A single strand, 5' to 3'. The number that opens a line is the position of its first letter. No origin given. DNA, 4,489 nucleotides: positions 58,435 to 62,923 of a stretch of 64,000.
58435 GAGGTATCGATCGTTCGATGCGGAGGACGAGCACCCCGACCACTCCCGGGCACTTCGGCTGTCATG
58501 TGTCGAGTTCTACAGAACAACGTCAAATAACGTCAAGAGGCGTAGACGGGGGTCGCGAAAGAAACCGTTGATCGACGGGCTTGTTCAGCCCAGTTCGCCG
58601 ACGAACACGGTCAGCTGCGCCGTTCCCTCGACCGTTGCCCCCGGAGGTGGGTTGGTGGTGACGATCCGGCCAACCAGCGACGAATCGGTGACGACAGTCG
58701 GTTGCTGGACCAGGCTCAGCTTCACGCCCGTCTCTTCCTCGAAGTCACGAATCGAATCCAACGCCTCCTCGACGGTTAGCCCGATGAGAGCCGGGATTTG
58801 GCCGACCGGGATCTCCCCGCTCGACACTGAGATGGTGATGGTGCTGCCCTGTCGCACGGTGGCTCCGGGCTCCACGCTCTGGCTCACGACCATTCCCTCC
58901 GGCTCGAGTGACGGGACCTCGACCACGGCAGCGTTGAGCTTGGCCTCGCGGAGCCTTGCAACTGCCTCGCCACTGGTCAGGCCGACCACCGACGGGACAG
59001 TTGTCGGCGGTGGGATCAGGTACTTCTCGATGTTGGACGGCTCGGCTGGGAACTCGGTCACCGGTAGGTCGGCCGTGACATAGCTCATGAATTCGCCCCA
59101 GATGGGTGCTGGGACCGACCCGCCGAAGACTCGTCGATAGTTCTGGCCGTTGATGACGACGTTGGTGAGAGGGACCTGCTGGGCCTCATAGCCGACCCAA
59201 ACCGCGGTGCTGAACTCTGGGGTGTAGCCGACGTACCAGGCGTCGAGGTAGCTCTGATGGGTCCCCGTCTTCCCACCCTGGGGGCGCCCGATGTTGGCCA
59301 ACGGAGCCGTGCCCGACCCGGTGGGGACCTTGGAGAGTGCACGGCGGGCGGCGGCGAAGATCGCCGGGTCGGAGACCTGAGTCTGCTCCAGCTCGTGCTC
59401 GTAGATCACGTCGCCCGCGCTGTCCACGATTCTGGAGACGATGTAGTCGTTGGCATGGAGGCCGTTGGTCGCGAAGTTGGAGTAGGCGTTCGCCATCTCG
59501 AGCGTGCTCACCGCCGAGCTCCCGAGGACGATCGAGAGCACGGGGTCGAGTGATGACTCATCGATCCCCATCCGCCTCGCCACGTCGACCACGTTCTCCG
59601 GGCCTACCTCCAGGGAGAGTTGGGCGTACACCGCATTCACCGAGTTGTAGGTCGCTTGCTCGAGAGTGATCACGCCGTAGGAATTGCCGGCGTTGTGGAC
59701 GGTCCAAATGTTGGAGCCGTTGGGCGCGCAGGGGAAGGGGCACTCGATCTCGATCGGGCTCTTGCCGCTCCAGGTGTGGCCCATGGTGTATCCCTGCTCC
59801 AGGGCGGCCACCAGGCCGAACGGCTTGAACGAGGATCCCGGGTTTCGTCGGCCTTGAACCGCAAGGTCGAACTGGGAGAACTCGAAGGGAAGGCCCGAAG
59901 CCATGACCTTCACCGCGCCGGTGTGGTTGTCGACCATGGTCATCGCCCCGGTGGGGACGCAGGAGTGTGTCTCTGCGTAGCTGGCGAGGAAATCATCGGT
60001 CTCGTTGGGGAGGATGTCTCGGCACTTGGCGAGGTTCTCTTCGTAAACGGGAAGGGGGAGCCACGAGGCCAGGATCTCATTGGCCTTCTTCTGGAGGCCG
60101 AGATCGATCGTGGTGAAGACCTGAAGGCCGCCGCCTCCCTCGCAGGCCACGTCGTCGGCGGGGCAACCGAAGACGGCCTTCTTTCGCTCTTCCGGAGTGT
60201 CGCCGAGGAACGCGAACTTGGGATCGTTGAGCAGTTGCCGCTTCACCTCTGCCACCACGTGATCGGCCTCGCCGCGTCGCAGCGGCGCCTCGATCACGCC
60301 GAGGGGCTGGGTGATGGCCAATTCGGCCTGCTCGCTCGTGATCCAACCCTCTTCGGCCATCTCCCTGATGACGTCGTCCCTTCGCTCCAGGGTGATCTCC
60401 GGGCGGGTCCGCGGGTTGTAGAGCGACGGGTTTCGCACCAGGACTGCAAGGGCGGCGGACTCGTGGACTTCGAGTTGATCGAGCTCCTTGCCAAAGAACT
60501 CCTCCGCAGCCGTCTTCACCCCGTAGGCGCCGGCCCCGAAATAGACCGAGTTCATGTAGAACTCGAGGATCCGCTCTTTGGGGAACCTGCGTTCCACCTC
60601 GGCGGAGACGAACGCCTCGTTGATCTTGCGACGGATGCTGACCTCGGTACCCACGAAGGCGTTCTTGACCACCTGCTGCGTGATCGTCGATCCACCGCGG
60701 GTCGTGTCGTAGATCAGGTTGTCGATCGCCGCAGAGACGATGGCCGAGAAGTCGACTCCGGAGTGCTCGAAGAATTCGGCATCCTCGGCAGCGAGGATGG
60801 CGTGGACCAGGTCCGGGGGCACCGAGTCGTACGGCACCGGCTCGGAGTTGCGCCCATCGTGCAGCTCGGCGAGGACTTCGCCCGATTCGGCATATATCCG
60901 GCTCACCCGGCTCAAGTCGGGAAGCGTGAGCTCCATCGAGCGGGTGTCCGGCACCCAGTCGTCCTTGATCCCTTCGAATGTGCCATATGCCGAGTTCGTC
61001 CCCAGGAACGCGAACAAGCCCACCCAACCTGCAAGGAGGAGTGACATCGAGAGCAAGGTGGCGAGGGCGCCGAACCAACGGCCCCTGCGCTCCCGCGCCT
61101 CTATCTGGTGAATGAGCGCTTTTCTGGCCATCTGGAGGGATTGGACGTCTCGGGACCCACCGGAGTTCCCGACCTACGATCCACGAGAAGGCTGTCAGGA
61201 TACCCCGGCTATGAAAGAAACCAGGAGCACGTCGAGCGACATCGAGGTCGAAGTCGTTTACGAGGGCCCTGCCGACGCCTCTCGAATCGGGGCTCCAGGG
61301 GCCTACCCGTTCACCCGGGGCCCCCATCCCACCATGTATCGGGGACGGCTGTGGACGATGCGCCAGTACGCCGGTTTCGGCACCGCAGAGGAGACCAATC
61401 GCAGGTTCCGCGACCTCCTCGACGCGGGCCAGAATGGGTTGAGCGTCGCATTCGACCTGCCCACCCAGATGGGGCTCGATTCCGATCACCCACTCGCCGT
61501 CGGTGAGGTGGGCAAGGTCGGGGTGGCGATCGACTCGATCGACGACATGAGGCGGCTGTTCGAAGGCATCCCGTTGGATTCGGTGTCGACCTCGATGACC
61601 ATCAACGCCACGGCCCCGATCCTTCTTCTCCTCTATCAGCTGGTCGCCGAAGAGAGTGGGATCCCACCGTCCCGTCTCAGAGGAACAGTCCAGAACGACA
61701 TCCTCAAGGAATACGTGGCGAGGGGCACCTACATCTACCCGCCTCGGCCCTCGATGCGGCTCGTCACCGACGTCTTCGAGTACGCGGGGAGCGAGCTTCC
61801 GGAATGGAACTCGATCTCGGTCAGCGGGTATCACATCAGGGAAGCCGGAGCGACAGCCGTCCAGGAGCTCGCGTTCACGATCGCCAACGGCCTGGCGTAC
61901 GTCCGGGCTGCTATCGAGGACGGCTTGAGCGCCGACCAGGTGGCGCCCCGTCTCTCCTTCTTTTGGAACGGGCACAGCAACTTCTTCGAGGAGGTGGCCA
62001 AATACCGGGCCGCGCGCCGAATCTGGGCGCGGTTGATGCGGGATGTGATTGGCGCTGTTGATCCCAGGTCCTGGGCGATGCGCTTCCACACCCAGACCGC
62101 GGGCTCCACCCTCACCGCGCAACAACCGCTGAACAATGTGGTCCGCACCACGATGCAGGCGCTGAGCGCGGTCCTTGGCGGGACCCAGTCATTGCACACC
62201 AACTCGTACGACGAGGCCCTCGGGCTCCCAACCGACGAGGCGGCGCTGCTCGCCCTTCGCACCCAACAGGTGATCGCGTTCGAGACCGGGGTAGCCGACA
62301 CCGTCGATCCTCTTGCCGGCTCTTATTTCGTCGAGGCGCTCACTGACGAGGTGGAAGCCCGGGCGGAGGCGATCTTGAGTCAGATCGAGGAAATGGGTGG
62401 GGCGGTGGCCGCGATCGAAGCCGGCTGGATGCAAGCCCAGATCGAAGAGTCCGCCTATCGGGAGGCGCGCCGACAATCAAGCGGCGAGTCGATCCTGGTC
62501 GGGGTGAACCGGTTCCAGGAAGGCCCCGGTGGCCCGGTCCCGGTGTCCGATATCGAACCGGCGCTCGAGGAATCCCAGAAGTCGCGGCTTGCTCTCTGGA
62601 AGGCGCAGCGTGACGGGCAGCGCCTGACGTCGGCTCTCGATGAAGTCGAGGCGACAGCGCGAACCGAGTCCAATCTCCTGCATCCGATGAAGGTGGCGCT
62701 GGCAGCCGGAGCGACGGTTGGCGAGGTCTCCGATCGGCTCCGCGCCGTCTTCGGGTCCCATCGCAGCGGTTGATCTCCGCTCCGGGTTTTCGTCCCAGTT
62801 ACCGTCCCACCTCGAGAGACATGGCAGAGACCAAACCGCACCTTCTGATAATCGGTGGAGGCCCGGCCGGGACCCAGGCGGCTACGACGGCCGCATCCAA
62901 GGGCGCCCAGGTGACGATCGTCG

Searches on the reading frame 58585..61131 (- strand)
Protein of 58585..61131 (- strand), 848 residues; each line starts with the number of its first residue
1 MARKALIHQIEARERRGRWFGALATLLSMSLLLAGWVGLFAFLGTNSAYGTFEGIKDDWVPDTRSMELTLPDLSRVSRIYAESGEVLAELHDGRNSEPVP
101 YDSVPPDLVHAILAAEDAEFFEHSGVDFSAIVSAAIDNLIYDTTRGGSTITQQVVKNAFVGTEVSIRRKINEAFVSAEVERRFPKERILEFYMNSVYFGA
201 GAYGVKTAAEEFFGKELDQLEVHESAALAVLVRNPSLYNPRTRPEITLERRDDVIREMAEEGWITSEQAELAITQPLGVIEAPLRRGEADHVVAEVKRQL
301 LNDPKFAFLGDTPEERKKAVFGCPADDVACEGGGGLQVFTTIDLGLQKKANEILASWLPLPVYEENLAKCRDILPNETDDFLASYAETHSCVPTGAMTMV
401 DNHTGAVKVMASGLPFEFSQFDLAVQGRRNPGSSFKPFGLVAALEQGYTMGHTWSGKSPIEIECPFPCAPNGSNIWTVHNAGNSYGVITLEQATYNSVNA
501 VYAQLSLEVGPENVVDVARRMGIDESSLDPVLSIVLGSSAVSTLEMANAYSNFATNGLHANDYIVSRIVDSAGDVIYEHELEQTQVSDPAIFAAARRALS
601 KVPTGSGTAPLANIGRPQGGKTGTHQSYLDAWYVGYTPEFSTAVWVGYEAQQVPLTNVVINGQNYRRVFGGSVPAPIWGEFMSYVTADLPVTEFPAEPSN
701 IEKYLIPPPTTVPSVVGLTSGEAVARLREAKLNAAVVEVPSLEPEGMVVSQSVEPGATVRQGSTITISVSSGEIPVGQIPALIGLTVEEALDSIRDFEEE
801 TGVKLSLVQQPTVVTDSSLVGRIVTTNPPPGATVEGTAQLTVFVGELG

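Call 32: search_protein_families(library=pfam, max_evalue=0.001, proteins=[window:58585-61131:-])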
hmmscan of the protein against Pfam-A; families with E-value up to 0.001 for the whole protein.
window:58585-61131:- (848 aa): 3 families
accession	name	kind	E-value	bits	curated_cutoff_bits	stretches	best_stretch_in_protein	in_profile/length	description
PF00912.28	Transgly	-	2.4e-59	200.2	27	1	84-258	2-177/178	Transglycosylase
PF00905.27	Transpeptidase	-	1.7e-23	83.7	22.1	1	395-649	1-276/299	Penicillin binding protein transpeptidase domain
PF03793.24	PASTA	-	2.1e-21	76.1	23.2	2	711-770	2-63/64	PASTA domain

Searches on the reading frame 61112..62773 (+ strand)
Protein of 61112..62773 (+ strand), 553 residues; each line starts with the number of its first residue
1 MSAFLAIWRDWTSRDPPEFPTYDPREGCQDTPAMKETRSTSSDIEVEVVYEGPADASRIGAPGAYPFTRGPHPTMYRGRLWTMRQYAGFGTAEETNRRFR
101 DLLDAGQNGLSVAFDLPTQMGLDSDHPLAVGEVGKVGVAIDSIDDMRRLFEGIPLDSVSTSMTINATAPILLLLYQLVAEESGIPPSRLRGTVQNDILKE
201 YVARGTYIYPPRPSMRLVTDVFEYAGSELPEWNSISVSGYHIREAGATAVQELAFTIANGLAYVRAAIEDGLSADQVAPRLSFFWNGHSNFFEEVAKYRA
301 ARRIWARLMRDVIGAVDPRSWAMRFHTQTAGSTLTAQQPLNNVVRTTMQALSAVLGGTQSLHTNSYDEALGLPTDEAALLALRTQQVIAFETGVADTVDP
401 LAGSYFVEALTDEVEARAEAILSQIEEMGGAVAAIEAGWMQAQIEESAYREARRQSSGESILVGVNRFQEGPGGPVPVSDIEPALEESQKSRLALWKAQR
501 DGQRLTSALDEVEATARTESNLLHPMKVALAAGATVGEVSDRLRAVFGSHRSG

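Call 32: search_protein_families(library=pfam, max_evalue=0.001, proteins=[window:61112-62773:+])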
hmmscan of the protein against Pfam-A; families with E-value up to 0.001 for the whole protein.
window:61112-62773:+ (553 aa): 1 family
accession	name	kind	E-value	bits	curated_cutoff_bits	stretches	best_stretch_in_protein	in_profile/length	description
PF01642.28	MM_CoA_mutase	-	6.3e-217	721.6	22.1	1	40-548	2-512/512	Methylmalonyl-CoA mutase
